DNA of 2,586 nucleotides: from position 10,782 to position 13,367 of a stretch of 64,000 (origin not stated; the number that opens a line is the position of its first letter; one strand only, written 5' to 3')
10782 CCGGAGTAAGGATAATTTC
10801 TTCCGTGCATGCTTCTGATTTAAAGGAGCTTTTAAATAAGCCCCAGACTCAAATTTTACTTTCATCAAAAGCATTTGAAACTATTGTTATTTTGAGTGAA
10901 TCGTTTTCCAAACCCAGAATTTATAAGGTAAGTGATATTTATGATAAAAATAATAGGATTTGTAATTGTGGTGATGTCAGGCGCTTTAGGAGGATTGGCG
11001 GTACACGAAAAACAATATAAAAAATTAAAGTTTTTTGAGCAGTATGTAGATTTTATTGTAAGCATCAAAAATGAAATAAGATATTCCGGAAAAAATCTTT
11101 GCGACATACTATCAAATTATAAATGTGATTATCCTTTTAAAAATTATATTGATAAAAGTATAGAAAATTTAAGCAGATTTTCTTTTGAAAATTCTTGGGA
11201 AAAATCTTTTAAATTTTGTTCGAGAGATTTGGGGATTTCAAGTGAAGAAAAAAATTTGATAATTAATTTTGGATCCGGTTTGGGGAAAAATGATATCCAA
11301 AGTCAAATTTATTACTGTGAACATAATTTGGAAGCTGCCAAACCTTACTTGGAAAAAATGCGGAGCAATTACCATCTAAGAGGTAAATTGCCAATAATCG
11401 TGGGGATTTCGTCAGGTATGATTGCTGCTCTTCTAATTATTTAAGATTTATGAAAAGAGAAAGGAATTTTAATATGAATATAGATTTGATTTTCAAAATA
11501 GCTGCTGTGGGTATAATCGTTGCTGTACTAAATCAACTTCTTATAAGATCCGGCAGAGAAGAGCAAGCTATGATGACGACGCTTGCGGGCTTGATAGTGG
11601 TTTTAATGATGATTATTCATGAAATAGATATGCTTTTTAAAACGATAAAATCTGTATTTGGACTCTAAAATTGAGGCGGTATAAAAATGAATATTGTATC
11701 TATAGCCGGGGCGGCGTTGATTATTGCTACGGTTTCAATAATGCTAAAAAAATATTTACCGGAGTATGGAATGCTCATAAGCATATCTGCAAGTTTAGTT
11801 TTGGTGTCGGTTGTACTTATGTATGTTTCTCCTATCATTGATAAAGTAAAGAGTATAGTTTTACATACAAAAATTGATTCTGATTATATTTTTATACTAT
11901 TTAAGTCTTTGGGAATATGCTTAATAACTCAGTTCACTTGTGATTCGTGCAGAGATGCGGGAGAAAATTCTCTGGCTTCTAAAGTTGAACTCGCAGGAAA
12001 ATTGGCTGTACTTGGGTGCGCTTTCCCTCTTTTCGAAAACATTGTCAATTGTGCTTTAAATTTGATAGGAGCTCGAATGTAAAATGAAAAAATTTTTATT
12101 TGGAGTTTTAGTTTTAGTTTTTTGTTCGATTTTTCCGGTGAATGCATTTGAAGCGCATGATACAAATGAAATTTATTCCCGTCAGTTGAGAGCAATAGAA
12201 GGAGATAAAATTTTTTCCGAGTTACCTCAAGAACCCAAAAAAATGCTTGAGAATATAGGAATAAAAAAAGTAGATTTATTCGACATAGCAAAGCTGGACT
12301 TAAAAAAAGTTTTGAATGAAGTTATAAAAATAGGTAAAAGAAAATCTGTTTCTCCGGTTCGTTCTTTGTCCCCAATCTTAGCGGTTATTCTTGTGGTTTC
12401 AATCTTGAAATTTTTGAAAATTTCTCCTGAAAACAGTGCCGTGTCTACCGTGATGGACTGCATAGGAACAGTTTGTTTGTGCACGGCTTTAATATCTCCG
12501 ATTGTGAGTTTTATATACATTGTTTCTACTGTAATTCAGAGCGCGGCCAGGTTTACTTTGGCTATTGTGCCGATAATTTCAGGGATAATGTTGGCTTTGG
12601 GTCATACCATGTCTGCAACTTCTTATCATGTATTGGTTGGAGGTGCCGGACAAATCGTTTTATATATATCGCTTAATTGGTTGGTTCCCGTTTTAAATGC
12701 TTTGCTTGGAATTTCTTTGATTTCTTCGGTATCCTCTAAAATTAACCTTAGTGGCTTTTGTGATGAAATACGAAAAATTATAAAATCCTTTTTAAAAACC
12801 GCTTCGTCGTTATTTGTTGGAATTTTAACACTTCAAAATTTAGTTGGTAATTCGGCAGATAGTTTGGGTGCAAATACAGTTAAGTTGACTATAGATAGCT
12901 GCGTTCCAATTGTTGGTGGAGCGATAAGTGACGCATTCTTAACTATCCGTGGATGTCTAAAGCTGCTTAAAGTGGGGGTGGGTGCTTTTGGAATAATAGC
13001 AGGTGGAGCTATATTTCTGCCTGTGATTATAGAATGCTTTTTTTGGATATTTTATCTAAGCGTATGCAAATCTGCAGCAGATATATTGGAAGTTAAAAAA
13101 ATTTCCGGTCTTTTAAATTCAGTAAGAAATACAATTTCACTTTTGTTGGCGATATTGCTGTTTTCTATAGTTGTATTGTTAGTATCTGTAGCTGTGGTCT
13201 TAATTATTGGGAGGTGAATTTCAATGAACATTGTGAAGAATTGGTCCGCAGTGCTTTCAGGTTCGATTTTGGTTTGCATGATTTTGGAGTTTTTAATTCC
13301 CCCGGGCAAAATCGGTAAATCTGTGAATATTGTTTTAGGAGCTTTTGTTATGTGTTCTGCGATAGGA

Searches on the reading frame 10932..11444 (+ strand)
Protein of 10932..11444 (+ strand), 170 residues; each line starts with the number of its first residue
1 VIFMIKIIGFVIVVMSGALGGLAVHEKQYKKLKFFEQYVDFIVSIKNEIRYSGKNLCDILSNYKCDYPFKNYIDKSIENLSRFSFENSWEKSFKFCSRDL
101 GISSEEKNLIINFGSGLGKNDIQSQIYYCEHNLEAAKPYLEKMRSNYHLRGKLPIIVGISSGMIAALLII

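Call 79: search_protein_families(library=pfam, proteins=[window:10932-11444:+], max_evalue=0.001)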
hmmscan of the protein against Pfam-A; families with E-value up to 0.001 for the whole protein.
window:10932-11444:+ (170 aa): 1 family
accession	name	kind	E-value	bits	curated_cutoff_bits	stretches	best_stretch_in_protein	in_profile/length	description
PF09548.15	Spore_III_AB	-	1.6e-25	90.5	32.5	1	6-170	1-170/170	Stage III sporulation protein AB (spore_III_AB)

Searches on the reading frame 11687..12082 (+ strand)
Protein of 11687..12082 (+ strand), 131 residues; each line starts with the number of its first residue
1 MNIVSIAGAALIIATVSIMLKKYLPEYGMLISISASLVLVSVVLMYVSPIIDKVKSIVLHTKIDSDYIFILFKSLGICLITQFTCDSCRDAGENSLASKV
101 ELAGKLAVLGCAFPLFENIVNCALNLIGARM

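Call 79: search_protein_families(library=pfam, proteins=[window:11687-12082:+], max_evalue=0.001)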
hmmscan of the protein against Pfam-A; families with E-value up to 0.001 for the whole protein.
window:11687-12082:+ (131 aa): 1 family
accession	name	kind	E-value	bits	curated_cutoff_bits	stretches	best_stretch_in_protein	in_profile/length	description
PF06686.16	SpoIIIAC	-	6e-22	78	24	2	71-121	1-51/56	Stage III sporulation protein AC/AD protein family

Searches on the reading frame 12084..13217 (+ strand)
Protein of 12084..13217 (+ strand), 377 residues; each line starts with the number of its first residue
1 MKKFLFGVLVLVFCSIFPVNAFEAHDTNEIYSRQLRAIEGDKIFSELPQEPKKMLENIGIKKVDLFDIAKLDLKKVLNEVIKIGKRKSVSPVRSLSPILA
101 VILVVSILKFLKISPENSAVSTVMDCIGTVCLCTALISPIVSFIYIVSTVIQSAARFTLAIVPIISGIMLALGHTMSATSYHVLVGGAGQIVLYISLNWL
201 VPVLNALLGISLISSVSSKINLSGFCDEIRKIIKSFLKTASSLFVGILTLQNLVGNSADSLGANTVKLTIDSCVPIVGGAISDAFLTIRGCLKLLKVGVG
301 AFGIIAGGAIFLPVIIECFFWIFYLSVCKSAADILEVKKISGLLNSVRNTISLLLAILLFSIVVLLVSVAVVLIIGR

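Call 24: find_encoding_contigs(protein=window:12084-13217:+, flank=10000, max_places=1)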
Protein window:12084-13217:+ (377 aa): 1 contig read that carries it; 1 place shown.
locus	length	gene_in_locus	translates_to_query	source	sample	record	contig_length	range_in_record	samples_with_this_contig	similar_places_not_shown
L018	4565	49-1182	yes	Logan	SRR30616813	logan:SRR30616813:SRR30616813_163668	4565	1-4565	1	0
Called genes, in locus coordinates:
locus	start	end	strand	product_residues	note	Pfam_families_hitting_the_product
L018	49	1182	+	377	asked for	PF09546:Spore_III_AE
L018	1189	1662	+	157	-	PF09581:Spore_III_AF (weak)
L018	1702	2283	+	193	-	-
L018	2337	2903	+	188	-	PF12685:SpoIIIAH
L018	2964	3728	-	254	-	PF01784:DUF34_NIF3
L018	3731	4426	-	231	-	PF12847:Methyltransf_18, PF04816:TrmK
